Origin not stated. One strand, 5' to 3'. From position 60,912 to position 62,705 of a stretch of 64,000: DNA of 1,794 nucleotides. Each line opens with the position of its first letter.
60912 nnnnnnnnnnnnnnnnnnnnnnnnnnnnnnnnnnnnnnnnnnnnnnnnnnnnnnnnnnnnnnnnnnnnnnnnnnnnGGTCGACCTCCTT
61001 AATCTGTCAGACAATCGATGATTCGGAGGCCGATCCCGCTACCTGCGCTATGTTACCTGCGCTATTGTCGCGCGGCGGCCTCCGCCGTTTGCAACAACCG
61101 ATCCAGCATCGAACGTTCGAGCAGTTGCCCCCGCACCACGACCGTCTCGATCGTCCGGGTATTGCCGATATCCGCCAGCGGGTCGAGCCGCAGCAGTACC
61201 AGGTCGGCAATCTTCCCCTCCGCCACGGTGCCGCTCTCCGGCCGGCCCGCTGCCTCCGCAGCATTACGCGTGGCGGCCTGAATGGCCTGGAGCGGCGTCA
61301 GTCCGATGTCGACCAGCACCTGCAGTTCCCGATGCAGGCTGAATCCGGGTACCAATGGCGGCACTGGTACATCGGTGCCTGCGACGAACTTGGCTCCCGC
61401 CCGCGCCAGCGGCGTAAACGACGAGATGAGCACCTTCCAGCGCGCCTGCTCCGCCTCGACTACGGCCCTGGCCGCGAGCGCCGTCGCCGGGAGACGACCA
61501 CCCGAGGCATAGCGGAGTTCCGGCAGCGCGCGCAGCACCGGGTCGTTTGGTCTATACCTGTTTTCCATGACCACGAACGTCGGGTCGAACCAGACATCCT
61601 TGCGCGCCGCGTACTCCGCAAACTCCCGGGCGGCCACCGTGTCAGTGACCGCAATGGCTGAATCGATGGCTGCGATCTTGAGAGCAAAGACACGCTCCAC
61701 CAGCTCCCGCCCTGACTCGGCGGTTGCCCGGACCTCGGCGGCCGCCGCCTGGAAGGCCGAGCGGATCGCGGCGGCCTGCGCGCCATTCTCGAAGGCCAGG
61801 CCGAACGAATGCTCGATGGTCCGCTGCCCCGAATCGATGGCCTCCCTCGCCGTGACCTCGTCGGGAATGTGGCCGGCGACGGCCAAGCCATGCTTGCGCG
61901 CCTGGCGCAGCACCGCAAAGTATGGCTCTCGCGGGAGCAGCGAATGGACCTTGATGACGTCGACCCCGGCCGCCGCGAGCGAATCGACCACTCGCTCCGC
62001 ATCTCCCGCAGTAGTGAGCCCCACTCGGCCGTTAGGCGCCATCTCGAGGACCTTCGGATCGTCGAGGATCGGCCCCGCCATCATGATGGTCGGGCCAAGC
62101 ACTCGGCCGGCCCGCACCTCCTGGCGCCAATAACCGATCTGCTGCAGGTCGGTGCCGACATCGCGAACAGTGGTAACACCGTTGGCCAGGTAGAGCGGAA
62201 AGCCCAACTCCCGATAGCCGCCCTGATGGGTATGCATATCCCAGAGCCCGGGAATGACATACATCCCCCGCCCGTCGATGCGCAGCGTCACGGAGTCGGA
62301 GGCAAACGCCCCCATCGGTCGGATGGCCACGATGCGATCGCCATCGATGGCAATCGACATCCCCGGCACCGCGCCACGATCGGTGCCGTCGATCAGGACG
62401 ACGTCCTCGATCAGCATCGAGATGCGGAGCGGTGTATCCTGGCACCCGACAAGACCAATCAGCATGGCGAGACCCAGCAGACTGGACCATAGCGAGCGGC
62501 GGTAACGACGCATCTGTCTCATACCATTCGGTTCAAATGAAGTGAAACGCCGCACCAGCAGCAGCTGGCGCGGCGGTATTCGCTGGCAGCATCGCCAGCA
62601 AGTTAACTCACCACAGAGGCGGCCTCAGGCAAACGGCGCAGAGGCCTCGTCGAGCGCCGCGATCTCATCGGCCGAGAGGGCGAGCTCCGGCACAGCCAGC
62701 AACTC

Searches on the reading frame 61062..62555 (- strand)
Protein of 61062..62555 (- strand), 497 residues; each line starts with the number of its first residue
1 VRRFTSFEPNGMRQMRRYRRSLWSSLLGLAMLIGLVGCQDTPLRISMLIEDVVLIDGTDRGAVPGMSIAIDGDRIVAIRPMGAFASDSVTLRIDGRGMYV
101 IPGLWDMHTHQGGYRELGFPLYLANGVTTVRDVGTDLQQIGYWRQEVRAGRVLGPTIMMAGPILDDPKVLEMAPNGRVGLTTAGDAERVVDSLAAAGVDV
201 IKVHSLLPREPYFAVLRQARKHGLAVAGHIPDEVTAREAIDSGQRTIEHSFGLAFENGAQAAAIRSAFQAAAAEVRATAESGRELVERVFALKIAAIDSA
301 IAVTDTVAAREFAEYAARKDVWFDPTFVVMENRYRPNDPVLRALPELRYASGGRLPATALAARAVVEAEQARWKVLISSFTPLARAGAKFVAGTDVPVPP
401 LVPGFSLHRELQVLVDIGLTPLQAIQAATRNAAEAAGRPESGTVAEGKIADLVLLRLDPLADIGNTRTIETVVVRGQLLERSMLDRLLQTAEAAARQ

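Call 3: search_protein_families(library=pfam, proteins=[window:61062-62555:-], max_evalue=1)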
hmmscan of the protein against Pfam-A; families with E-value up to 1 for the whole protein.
window:61062-62555:- (497 aa): 2 families
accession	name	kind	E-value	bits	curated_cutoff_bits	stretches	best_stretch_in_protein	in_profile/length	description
PF01979.26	Amidohydro_1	-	6.7e-20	72.1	25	1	99-478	1-344/345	Amidohydrolase family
PF07969.17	Amidohydro_3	-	3.3e-14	53.7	29.7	2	368-477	350-469/472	Amidohydrolase family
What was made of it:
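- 61062..62555 (-): Upstream co-oriented amidohydrolase (COG1228-like) with its own lipobox (LIGLVGC). It forms the proximal boundary of the array and is conserved only in syntenic relatives. Pfam Amidohydro_1 E 6.7e-20 (call 3).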

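Call 10: search_protein_families(library=ncbifam, proteins=[window:61062-62555:-], max_evalue=1)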
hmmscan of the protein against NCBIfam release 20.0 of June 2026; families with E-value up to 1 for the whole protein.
window:61062-62555:- (497 aa): 48 families (the best 25 are shown)
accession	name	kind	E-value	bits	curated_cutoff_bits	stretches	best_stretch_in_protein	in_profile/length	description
NF051886.1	XaaProDiPepCaul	equivalog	1.4e-31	109.9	500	2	379-478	299-396/398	Xaa-Pro dipeptidase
NF006689.0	PRK09237.1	equivalog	6.8e-15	54.5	371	2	46-135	4-94/383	amidohydrolase/deacetylase family metallohydrolase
TIGR01224.1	hutI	equivalog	1.1e-12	47.5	298.15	2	414-473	304-372/377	imidazolonepropionase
NF009060.0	PRK12394.1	equivalog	2.5e-10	39.7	442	2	46-135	4-93/381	metallo-dependent hydrolase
TIGR02318.1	phosphono_phnM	equivalog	1.4e-09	37.3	390.55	2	418-478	319-374/376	phosphonate metabolism protein PhnM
NF006055.0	PRK08203.1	equivalog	2.5e-09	36.2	532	2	419-474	354-409/455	8-oxoguanine deaminase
NF011990.0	PRK15446.2-6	subfamily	3.3e-08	32.6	233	2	60-109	14-64/390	alpha-D-ribose 1-methylphosphonate 5-triphosphate diphosphatase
TIGR03583.1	EF_0837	hypoth_equivalog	5.4e-08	32.3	432.15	2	403-457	277-331/365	amidohydrolase/deacetylase family metallohydrolase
NF006056.0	PRK08204.1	subfamily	1.1e-07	31.1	391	2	58-110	17-66/449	hypothetical protein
TIGR01178.1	ade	equivalog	4.8e-07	28.6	472.5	2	409-484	266-335/552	adenine deaminase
NF005759.0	PRK07583.1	equivalog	3.4e-06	26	403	2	423-479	364-421/438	cytosine deaminase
NF002668.0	PRK02382.1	equivalog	4.4e-06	25.7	452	1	47-118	1-61/436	dihydroorotase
NF011985.0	PRK15446.2-1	equivalog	5e-06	25.6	656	1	414-494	313-390/397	alpha-D-ribose 1-methylphosphonate 5-triphosphate diphosphatase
NF011989.0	PRK15446.2-5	equivalog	6.7e-06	25.1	565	2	416-456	319-359/385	alpha-D-ribose 1-methylphosphonate 5-triphosphate diphosphatase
NF007457.0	PRK10027.1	equivalog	1.3e-05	23.6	768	1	47-110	32-92/588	adenine deaminase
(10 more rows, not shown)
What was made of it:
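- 61062..62555 (-): The best NCBIfam hit is a Xaa-Pro dipeptidase model, far below its cutoff (call 10).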

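Call 69: search_protein_families(library=padloc, proteins=[window:61062-62555:-], max_evalue=0.01)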
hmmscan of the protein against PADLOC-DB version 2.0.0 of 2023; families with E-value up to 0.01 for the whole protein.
window:61062-62555:- (497 aa): 0 families
